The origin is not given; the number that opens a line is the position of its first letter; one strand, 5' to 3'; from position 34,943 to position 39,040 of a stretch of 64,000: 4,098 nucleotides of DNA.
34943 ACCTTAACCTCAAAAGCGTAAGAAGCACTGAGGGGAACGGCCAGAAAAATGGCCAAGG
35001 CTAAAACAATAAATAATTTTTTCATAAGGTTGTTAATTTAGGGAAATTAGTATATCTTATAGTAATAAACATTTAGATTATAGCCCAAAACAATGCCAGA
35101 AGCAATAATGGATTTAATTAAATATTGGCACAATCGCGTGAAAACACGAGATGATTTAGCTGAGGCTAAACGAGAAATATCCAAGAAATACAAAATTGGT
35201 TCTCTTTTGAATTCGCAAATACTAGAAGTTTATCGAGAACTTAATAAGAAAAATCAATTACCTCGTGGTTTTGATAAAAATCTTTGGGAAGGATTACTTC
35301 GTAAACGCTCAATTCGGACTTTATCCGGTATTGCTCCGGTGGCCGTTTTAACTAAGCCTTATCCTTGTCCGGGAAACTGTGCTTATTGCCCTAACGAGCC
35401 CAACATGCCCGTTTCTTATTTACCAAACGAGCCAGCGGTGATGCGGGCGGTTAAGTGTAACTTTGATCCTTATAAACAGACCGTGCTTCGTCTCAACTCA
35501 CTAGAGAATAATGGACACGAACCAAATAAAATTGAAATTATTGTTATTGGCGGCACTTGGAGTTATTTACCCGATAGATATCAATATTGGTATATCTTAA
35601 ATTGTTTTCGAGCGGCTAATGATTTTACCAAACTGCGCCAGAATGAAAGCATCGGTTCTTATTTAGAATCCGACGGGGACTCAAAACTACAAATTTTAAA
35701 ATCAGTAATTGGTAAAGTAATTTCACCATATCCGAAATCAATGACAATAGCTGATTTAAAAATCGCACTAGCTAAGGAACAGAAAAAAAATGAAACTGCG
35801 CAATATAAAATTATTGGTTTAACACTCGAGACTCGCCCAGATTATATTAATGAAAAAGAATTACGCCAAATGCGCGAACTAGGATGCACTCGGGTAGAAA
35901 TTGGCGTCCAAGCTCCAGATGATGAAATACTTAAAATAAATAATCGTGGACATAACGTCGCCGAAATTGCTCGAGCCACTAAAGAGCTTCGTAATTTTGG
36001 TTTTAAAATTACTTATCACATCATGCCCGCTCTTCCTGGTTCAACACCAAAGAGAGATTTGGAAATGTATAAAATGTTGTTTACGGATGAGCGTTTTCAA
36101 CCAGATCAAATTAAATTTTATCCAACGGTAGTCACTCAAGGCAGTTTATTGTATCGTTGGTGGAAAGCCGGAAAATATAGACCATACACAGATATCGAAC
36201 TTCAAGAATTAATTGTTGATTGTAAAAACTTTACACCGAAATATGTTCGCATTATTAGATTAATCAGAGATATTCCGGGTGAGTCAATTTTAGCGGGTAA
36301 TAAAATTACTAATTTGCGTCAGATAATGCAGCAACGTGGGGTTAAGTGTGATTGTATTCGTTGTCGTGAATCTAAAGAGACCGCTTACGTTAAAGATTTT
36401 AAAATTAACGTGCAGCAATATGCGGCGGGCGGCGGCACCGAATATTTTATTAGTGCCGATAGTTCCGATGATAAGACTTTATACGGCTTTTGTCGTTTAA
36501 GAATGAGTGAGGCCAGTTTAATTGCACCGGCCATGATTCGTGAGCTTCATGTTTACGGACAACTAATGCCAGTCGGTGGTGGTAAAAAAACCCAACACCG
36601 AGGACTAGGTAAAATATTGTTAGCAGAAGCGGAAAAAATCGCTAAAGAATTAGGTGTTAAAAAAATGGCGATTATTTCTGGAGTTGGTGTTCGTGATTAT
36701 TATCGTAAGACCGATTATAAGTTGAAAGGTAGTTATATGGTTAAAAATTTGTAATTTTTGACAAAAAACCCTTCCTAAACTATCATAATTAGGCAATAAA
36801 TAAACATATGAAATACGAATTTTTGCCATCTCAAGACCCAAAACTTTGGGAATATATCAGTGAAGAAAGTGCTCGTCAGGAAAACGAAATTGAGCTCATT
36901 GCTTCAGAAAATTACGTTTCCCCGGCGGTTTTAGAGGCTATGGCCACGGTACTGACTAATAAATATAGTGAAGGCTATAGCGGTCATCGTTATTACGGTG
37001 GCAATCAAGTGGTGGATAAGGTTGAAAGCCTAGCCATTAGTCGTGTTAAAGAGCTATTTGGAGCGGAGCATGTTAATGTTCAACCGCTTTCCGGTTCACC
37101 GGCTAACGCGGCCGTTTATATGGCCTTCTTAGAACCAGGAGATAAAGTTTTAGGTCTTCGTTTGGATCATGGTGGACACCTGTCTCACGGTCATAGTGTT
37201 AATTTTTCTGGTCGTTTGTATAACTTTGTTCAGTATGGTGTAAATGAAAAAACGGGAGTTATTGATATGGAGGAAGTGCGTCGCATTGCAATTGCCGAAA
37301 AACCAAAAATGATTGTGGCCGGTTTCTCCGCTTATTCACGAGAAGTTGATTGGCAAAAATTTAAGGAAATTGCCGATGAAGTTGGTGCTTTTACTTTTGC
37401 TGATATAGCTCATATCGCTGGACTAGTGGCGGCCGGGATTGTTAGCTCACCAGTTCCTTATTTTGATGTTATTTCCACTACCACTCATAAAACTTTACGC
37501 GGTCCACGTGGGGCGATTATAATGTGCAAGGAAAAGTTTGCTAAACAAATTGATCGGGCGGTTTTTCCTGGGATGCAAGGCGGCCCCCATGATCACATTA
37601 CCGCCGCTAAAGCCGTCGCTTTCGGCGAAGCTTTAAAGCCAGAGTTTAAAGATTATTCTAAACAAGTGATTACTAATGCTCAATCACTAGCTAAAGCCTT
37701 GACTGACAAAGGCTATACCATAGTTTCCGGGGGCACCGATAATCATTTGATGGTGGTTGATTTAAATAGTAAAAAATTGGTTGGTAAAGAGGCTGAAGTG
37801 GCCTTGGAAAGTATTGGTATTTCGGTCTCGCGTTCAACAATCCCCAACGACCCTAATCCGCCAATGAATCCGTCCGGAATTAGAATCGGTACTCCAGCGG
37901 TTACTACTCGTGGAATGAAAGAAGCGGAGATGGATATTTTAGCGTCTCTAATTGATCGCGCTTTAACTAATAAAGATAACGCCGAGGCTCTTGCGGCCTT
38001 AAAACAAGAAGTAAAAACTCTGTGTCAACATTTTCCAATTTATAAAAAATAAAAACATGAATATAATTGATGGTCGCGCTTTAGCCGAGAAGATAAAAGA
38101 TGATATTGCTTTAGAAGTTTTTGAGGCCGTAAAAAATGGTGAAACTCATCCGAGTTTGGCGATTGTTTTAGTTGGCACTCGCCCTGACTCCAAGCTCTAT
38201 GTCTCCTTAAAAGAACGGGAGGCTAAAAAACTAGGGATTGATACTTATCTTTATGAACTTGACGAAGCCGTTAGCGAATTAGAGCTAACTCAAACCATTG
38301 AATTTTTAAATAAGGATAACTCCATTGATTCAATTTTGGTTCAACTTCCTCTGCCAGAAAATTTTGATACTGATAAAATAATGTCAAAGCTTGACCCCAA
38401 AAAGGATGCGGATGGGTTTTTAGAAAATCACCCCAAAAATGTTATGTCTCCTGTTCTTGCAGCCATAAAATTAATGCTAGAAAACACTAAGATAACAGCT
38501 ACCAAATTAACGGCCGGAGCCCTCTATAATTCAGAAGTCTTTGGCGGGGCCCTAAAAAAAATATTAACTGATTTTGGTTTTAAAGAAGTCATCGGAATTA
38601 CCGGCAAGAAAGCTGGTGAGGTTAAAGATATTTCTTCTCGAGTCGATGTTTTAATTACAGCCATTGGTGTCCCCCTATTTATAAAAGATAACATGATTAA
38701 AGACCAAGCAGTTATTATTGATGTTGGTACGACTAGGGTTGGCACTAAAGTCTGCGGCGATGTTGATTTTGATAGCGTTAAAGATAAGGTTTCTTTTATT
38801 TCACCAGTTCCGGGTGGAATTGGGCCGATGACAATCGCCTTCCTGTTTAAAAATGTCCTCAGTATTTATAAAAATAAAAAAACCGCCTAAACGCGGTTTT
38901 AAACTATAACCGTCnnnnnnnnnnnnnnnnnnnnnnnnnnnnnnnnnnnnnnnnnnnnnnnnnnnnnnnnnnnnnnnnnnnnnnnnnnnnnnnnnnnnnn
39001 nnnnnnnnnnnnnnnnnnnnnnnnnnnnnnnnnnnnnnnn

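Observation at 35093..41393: Elp3 homolog and Trm9-like methyltransferase in one same-strand gene run: a possible eukaryote/archaea-style (m)cm5U34 pathway in a bacterium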

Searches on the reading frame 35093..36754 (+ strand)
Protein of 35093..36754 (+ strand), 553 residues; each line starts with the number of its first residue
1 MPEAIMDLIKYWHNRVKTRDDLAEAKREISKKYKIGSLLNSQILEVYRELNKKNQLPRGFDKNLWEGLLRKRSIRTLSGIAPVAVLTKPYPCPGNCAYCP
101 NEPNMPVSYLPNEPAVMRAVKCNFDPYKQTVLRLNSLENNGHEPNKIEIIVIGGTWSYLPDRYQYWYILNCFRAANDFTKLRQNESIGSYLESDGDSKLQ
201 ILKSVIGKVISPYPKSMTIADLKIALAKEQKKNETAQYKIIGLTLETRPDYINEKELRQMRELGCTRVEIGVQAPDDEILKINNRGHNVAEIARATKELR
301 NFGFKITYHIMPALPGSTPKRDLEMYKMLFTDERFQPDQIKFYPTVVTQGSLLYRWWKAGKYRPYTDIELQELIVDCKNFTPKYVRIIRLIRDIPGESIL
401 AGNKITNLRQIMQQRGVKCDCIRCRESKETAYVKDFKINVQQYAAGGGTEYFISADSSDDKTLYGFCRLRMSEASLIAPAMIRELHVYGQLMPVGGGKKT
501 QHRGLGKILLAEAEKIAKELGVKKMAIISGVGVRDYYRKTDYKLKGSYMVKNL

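Call 3: search_protein_families(library=pfam, proteins=[window:35093-36754:+])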
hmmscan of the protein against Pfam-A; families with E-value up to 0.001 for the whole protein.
window:35093-36754:+ (553 aa): 3 families
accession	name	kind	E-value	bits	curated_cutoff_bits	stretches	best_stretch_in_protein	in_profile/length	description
PF16199.10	Radical_SAM_C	-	2.5e-21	76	31.9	1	337-413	1-80/85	Radical_SAM C-terminal domain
PF04055.27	Radical_SAM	-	1.1e-19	71.6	29.5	1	92-327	7-164/166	Radical SAM superfamily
PF00583.31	Acetyltransf_1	-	0.00018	22.2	20.7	0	460-537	41-111/116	Acetyltransferase (GNAT) family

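Call 4: search_protein_families(library=ncbifam, proteins=[window:35093-36754:+])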
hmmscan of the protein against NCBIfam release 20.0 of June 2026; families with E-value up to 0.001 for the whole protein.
window:35093-36754:+ (553 aa): 20 families
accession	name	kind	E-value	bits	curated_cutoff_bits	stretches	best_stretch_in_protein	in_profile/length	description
TIGR01211.1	ELP3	subfamily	1.9e-161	538.2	350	1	12-553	7-522/522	tRNA uridine(34) 5-carboxymethylaminomethyl modification radical SAM/GNAT enzyme Elp3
TIGR01212.1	TIGR01212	equivalog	3.5e-24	85.5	180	1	224-414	93-284/302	tRNA modification radical SAM protein MnmL/YtqA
TIGR01210.1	TIGR01210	equivalog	5.3e-11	42.3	212.15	1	238-365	100-230/313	archaeosine biosynthesis radical SAM protein RaSEA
NF006067.1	PRK08208.1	equivalog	1e-09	37.9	380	1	217-357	102-242/427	STM4012 family radical SAM protein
TIGR03994.1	rSAM_HemZ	equivalog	1.3e-09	37.7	321.4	1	220-356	154-287/401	coproporphyrinogen dehydrogenase HemZ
TIGR00539.1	hemN_rel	equivalog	1.4e-09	37.5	205.4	1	237-324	83-171/361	radical SAM family heme chaperone HemW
NF006060.0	PRK08207.1-3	equivalog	7.6e-09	34.8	653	1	238-355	238-354/477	coproporphyrinogen III oxidase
TIGR04013.1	B12_SAM_MJ_1487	hypoth_equivalog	1.3e-08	34.1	251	1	246-320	246-321/382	TIGR04013 family B12-binding domain/radical SAM domain-containing protein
NF005133.0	PRK06582.1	equivalog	1.1e-06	28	597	1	241-363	98-217/390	coproporphyrinogen III oxidase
NF004567.0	PRK05904.1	equivalog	1.8e-06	27.4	355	1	241-354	90-201/353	coproporphyrinogen III oxidase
NF006064.0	PRK08207.2-2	equivalog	3.9e-06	26.1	504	1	214-355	211-348/465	coproporphyrinogen III oxidase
TIGR00538.1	hemN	equivalog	9.7e-06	24.6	324.95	1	240-320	137-218/454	oxygen-independent coproporphyrinogen III oxidase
NF006385.0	PRK08629.1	equivalog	2.7e-05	23.1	355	1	238-349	130-240/439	coproporphyrinogen III oxidase family protein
NF006062.0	PRK08207.1-5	equivalog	5.5e-05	22.2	1007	1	242-354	241-352/476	coproporphyrinogen III oxidase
TIGR04107.1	rSAM_HutW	equivalog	5.7e-05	22.1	400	1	243-366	130-251/419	heme anaerobic degradation radical SAM methyltransferase ChuW/HutW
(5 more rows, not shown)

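Call 6: search_solved_structures(query=window:35093-36754:+, max_evalue=0.001, show_alignments=1)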
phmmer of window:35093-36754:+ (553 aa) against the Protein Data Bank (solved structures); distinct sequences matched with E-value up to 0.001: 13.
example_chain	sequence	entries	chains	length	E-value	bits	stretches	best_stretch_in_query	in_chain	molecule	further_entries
5l7j_A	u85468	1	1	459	7.1e-121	408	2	228-553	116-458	ELP3 family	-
6ia6_A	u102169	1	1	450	1.9e-115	390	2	228-553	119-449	ELP3 family, ELP3 family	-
5l7l_A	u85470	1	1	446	1e-113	384.3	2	228-553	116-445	ELP3 family, ELP3 family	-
6ia8_A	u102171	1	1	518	1.9e-109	370.2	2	226-553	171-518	Histone acetyltransferase, ELP3 family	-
6iad_A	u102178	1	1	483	2.3e-109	370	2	226-553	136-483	Histone acetyltransferase, ELP3 family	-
6iaz_A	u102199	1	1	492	2.4e-109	369.9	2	226-553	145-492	Histone acetyltransferase, ELP3 family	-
8ptx_C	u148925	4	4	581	3.5e-93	316.5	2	231-552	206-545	Elongator complex protein 3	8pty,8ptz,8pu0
8avg_C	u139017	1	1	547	3.9e-92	313.1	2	231-552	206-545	Elongator complex protein 3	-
6qk7_C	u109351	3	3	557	3.5e-84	286.9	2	237-552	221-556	Elongator complex protein 3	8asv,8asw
5kga_A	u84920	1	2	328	5.4e-05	25.5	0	463-527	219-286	Predicted acetyltransferase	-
5kf1_A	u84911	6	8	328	5.5e-05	25.5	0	463-527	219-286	Predicted acetyltransferase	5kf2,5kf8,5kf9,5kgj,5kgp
5kgh_A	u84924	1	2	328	7.5e-05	25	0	463-527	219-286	Predicted acetyltransferase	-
9p2u_A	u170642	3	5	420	0.00058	22.1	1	242-316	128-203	Radical S-adenosylmethionine methyltransferase NocN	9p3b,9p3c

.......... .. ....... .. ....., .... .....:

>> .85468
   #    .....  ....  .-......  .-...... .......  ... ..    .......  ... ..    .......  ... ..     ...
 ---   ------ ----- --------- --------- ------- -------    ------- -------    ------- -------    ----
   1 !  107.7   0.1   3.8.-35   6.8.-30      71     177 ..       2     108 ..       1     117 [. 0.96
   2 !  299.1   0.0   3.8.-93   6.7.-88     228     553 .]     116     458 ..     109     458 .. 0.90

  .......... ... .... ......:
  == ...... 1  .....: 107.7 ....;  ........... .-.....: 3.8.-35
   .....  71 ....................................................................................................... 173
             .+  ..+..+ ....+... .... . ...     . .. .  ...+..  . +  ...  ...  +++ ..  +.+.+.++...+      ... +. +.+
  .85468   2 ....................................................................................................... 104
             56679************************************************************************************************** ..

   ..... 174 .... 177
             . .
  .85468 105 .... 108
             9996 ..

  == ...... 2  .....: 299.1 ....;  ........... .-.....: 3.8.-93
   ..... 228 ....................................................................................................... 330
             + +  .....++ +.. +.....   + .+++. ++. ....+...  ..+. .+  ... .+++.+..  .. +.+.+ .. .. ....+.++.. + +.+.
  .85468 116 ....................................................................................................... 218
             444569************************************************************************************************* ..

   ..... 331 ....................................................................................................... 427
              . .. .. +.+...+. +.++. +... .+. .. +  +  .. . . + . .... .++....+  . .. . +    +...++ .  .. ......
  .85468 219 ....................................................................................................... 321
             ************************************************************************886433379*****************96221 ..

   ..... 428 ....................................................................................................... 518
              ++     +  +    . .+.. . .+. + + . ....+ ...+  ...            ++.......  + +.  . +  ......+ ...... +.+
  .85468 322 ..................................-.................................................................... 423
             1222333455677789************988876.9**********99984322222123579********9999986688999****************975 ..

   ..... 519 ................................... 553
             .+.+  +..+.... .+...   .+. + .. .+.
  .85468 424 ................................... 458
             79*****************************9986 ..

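Call 71: find_homologous_proteins(query=window:35093-36754:+, max_evalue=1e-30)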
Query window:35093-36754:+ (553 aa): 7997 proteins with E <= 1e-30 among 8000 candidates; the best 120 are listed.
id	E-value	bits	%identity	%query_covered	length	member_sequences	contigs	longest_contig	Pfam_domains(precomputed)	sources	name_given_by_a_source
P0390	0.0e+0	1227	96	100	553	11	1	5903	PF16199.11,PF04055.28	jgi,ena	-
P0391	0.0e+0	1217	95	100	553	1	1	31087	PF16199.11,PF04055.28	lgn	-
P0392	0.0e+0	1209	95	100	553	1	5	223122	PF16199.11,PF04055.28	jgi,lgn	jgi:elongator complex protein 3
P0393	0.0e+0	1207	94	100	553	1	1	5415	PF16199.11,PF04055.28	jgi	-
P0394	0.0e+0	1197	93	100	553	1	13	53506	PF16199.11,PF04055.28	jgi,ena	-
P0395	0.0e+0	1194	93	100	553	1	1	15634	PF16199.11,PF04055.28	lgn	-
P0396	0.0e+0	1163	92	100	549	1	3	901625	PF16199.11,PF04055.28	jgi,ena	jgi:Histone acetyltransferase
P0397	0.0e+0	1153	91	100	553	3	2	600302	PF16199.11,PF04055.28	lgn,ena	-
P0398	0.0e+0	1150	89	100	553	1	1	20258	PF16199.11,PF04055.28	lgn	-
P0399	0.0e+0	1129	89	100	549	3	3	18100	PF16199.11,PF04055.28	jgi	jgi:elongator complex protein 3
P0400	0.0e+0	1117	86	100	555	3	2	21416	PF16199.11,PF04055.28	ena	-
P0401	0.0e+0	1108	86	100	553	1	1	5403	PF16199.11,PF04055.28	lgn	-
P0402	0.0e+0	1108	87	100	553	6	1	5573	PF16199.11,PF04055.28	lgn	-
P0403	0.0e+0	1091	85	100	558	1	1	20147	PF16199.11,PF04055.28,PF00583.32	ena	-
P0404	0.0e+0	1085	84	100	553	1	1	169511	PF16199.11,PF04055.28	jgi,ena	-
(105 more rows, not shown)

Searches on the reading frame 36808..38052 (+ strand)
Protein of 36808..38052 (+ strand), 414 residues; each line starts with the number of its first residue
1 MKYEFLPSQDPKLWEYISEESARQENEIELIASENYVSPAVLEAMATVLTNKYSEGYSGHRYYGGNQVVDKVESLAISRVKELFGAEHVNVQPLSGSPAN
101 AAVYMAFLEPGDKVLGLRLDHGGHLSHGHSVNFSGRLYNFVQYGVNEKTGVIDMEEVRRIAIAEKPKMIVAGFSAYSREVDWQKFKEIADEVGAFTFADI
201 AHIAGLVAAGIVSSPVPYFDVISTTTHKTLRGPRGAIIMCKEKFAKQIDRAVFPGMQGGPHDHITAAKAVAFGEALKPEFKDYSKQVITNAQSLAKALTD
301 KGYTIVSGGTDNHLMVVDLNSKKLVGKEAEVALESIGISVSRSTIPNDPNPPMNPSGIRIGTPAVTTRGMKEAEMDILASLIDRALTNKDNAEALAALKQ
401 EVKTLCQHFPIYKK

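Call 3: search_protein_families(library=pfam, proteins=[window:36808-38052:+])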
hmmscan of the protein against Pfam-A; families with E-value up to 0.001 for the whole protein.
window:36808-38052:+ (414 aa): 3 families
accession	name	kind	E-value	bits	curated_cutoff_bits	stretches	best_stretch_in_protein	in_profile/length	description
PF00464.25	SHMT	-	1.9e-162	540.9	27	1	7-382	2-399/399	Serine hydroxymethyltransferase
PF00155.27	Aminotran_1_2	-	5.3e-10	39.5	19.7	1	63-373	38-357/361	Aminotransferase class I and II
PF01212.27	Beta_elim_lyase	-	6.5e-08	32.7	27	1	58-341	23-273/288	Beta-eliminating lyase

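Call 4: search_protein_families(library=ncbifam, proteins=[window:36808-38052:+])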
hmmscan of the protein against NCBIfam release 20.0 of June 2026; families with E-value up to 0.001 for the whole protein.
window:36808-38052:+ (414 aa): 9 families
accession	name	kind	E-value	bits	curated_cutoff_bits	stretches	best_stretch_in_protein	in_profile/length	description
NF000586.1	PRK00011.1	subfamily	2.7e-184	612.6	335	1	10-412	1-404/404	serine hydroxymethyltransferase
NF010094.0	PRK13580.1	equivalog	4.8e-136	454.3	735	2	112-392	169-451/496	glycine hydroxymethyltransferase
TIGR04506.1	F_threo_transal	equivalog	1.2e-35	123.3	650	1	15-397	8-392/609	fluorothreonine transaldolase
TIGR00858.1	bioF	equivalog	1.1e-05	24.4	426.45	1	22-322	17-314/365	8-amino-7-oxononanoate synthase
TIGR03402.1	FeS_nifS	equivalog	1.1e-05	24.4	530.75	1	36-258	10-226/379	cysteine desulfurase NifS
TIGR03235.1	DNA_S_dndA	equivalog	3.8e-05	23.2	480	1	36-301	9-276/353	cysteine desulfurase DndA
NF005394.0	PRK06939.1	equivalog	6.2e-05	21.9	460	1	42-342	61-354/397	glycine C-acetyltransferase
TIGR01977.1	am_tr_V_EF2568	hypoth_equivalog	0.00028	20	377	1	141-237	114-208/376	cysteine desulfurase family protein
TIGR04427.1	PLP_DesI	equivalog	0.00081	18.6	650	0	143-246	117-219/390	dTDP-4-dehydro-6-deoxyglucose aminotransferase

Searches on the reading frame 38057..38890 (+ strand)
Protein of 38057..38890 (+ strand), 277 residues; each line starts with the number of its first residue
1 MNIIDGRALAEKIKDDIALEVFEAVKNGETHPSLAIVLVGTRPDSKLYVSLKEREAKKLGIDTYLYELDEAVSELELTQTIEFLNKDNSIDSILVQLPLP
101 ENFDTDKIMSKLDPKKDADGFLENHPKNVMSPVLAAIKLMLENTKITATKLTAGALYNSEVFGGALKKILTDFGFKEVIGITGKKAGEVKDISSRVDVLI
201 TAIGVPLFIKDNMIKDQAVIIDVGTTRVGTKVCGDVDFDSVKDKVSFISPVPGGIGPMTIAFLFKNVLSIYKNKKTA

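Call 3: search_protein_families(library=pfam, proteins=[window:38057-38890:+])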
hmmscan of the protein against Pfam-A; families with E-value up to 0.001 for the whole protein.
window:38057-38890:+ (277 aa): 2 families
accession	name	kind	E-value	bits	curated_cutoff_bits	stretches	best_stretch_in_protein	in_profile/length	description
PF02882.25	THF_DHG_CYH_C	-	2.8e-34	118.2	27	1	125-274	11-159/160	Tetrahydrofolate dehydrogenase/cyclohydrolase, NAD(P)-binding domain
PF00763.28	THF_DHG_CYH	-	7.5e-34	116.9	32.8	1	4-119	1-115/115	Tetrahydrofolate dehydrogenase/cyclohydrolase, catalytic domain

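Call 4: search_protein_families(library=ncbifam, proteins=[window:38057-38890:+])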
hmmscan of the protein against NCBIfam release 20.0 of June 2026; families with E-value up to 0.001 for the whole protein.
window:38057-38890:+ (277 aa): 30 families (the best 25 are shown)
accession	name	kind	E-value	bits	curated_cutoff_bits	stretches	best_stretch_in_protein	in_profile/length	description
NF008058.0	PRK10792.1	equivalog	6e-65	219.1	355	1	2-275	4-283/285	bifunctional methylenetetrahydrofolate dehydrogenase/methenyltetrahydrofolate cyclohydrolase FolD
NF010787.0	PRK14191.1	equivalog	4.1e-60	203.3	423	1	1-275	1-281/285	bifunctional methylenetetrahydrofolate dehydrogenase/methenyltetrahydrofolate cyclohydrolase FolD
NF010783.0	PRK14186.1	equivalog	2.5e-59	200.8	333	1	3-274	4-285/297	bifunctional methylenetetrahydrofolate dehydrogenase/methenyltetrahydrofolate cyclohydrolase FolD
NF010781.0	PRK14184.1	equivalog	3e-59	200.5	438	1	1-275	1-284/286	bifunctional 5,10-methylene-tetrahydrofolate dehydrogenase/ 5,10-methylene-tetrahydrofolate cyclohydrolase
NF010780.0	PRK14183.1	equivalog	9.1e-59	199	480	1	1-275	1-281/283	bifunctional 5,10-methylene-tetrahydrofolate dehydrogenase/ 5,10-methylene-tetrahydrofolate cyclohydrolase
NF010768.0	PRK14171.1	equivalog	2.7e-58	197.5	514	1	2-274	3-282/288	bifunctional methylenetetrahydrofolate dehydrogenase/methenyltetrahydrofolate cyclohydrolase FolD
NF010773.0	PRK14176.1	equivalog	6.9e-58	196.3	437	1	2-272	9-284/287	bifunctional 5,10-methylene-tetrahydrofolate dehydrogenase/ 5,10-methylene-tetrahydrofolate cyclohydrolase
NF010785.0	PRK14188.1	subfamily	3.7e-57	193.6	396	1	2-272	4-287/297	bifunctional methylenetetrahydrofolate dehydrogenase/methenyltetrahydrofolate cyclohydrolase FolD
NF010776.0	PRK14179.1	equivalog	4.6e-57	193.3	445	1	1-268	2-275/284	bifunctional methylenetetrahydrofolate dehydrogenase/methenyltetrahydrofolate cyclohydrolase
NF010786.0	PRK14189.1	subfamily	2.8e-55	187.4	421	1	2-269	4-276/285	bifunctional methylenetetrahydrofolate dehydrogenase/methenyltetrahydrofolate cyclohydrolase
NF010782.0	PRK14185.1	equivalog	9e-55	186.1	507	1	1-272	1-288/293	bifunctional methylenetetrahydrofolate dehydrogenase/methenyltetrahydrofolate cyclohydrolase FolD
NF010766.0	PRK14169.1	equivalog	1.1e-53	182.6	450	1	2-274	3-280/283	bifunctional methylenetetrahydrofolate dehydrogenase/methenyltetrahydrofolate cyclohydrolase FolD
NF010769.0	PRK14172.1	equivalog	1.7e-53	181.6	392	1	2-268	3-274/278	bifunctional 5,10-methylene-tetrahydrofolate dehydrogenase/ 5,10-methylene-tetrahydrofolate cyclohydrolase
NF010775.0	PRK14178.1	equivalog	2.9e-53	180.9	465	1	3-275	2-275/279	bifunctional methylenetetrahydrofolate dehydrogenase/methenyltetrahydrofolate cyclohydrolase FolD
NF010764.0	PRK14167.1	subfamily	2.1e-51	174.9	477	1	2-269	3-284/297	bifunctional 5,10-methylene-tetrahydrofolate dehydrogenase/ 5,10-methylene-tetrahydrofolate cyclohydrolase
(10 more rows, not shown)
